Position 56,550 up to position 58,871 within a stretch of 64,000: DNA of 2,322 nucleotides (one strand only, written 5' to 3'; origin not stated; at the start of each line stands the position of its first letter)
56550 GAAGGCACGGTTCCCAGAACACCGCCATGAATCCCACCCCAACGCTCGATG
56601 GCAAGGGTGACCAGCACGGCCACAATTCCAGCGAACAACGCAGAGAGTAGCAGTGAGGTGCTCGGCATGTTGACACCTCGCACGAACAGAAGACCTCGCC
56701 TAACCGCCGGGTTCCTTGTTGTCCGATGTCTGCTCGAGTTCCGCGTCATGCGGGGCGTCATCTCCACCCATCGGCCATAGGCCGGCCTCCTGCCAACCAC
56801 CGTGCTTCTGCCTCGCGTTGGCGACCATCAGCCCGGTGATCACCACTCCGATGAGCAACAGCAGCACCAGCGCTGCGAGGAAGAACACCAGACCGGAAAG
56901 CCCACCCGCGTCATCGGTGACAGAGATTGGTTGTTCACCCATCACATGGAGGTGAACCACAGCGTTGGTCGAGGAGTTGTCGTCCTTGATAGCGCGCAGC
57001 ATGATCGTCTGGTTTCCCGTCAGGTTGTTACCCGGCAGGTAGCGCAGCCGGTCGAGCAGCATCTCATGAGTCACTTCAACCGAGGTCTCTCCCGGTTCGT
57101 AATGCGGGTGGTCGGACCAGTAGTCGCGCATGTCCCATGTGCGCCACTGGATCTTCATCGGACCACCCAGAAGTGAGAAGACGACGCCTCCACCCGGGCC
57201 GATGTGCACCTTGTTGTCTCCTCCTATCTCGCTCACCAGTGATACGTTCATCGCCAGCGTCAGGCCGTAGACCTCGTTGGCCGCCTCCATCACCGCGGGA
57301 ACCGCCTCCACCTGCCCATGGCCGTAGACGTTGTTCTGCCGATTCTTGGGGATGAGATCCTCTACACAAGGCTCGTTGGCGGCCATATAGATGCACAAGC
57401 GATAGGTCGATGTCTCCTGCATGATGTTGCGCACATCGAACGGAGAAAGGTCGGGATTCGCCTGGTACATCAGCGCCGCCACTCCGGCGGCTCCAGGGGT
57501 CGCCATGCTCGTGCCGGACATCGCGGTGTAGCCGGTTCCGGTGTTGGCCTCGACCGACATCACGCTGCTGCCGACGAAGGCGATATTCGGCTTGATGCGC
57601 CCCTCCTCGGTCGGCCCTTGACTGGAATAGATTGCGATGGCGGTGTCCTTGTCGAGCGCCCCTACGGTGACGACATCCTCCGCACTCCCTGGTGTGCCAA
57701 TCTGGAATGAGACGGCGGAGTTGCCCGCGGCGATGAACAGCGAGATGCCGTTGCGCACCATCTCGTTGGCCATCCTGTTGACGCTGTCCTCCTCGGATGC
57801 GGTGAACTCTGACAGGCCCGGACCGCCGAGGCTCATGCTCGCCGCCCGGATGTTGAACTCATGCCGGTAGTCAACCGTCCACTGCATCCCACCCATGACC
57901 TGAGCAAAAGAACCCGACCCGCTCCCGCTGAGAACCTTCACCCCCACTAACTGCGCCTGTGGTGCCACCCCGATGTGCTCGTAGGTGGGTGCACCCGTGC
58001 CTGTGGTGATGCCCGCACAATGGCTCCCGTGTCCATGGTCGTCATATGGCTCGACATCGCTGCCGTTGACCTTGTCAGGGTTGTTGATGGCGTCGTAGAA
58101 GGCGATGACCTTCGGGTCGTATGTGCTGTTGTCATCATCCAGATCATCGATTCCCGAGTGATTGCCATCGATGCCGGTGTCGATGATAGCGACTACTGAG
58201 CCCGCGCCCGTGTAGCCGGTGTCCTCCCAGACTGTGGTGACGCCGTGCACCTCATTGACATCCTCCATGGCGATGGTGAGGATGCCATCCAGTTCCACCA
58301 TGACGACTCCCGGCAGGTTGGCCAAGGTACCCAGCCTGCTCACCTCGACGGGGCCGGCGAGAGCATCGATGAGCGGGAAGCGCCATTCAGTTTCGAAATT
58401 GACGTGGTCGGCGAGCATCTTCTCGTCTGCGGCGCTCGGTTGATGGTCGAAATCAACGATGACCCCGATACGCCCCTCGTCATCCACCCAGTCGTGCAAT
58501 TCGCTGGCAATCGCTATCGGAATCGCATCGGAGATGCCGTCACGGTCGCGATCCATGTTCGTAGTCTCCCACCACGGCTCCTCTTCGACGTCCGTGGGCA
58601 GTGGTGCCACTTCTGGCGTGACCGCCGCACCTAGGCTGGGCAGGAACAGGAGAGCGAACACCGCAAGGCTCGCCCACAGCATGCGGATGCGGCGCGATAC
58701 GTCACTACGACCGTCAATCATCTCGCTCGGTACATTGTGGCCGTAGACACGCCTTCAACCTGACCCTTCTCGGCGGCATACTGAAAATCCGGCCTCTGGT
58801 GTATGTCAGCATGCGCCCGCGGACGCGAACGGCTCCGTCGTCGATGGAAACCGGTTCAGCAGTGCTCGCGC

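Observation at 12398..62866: A ~50-kb cell-surface biogenesis island interleaved with core metabolism genes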

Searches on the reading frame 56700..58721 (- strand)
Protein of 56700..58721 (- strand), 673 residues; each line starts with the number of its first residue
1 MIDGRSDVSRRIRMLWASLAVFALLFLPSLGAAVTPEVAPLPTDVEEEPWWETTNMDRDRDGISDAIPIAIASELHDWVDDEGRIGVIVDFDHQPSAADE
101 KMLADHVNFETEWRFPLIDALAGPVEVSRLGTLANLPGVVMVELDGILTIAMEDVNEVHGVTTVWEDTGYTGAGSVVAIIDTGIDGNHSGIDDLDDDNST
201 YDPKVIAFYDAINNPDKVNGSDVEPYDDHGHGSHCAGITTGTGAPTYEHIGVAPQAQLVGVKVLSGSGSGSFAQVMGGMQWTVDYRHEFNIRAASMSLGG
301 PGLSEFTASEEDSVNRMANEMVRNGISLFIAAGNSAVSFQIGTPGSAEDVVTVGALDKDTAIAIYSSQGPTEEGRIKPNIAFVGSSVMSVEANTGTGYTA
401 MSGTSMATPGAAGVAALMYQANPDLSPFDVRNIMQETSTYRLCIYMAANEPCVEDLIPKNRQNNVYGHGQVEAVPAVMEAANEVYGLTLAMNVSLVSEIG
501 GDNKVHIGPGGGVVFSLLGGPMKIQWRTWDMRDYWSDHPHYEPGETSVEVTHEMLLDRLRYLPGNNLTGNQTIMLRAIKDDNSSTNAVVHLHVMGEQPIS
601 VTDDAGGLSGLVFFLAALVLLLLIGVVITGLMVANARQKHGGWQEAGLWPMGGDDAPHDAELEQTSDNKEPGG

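Call 6: search_protein_families(library=pfam, proteins=[window:56700-58721:-], max_evalue=0.01)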
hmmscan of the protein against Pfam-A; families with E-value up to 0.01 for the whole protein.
window:56700-58721:- (673 aa): 1 family
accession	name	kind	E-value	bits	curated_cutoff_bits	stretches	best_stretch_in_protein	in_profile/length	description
PF00082.27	Peptidase_S8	-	1e-49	169.8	21.8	1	172-469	1-288/288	Subtilase family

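Call 53: search_protein_families(library=ncbifam, proteins=[window:56700-58721:-], max_evalue=0.1)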
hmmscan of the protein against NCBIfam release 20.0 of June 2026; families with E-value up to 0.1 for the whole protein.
window:56700-58721:- (673 aa): 10 families
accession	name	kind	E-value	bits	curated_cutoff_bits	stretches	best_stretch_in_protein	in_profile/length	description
TIGR03921.1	T7SS_mycosin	equivalog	2.6e-25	89.3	278.75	1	162-439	4-264/353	type VII secretion-associated serine protease mycosin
NF040809.1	germ_prot_CspBA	exception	5.6e-16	57.4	1250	3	341-420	396-474/1099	bifunctional germination protease/germinant receptor pseudoprotease CspBA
NF040553.1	SGO_0316_fam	subfamily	2.4e-15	55.4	1400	2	361-427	652-720/1486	SGO_0316/SGO_0317 family LPXTG-anchored serine peptidase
NF033595.1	denti_PrtP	equivalog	9.8e-15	54.2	300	2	295-483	343-504/606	dentilisin complex serine proteinase subunit PrtP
NF040808.2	CspC_non_triad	exception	1.7e-10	40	675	2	338-419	418-498/556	bile acid germinant receptor pseudoprotease CspC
NF049966.1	QH_SP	equivalog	4.6e-06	26.1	165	1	252-440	52-213/219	subtilisin-like serine protease QhpE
TIGR03895.1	protease_PatA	subfamily_domain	0.00013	20.9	421.05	1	310-437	74-199/606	PatA/PatG family cyanobactin maturation protease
TIGR02569.1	TIGR02569_actnb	hypoth_equivalog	0.01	15.2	136.75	1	327-463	71-205/272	TIGR02569 family protein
NF051851.1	AtpSerPepEprS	equivalog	0.015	13.3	1700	1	393-427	292-326/988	autotransporter serine peptidase EprS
NF042956.1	IteS_antiphage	equivalog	0.081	11.1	900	0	361-421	442-511/747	S8 family anti-phage peptidase IteS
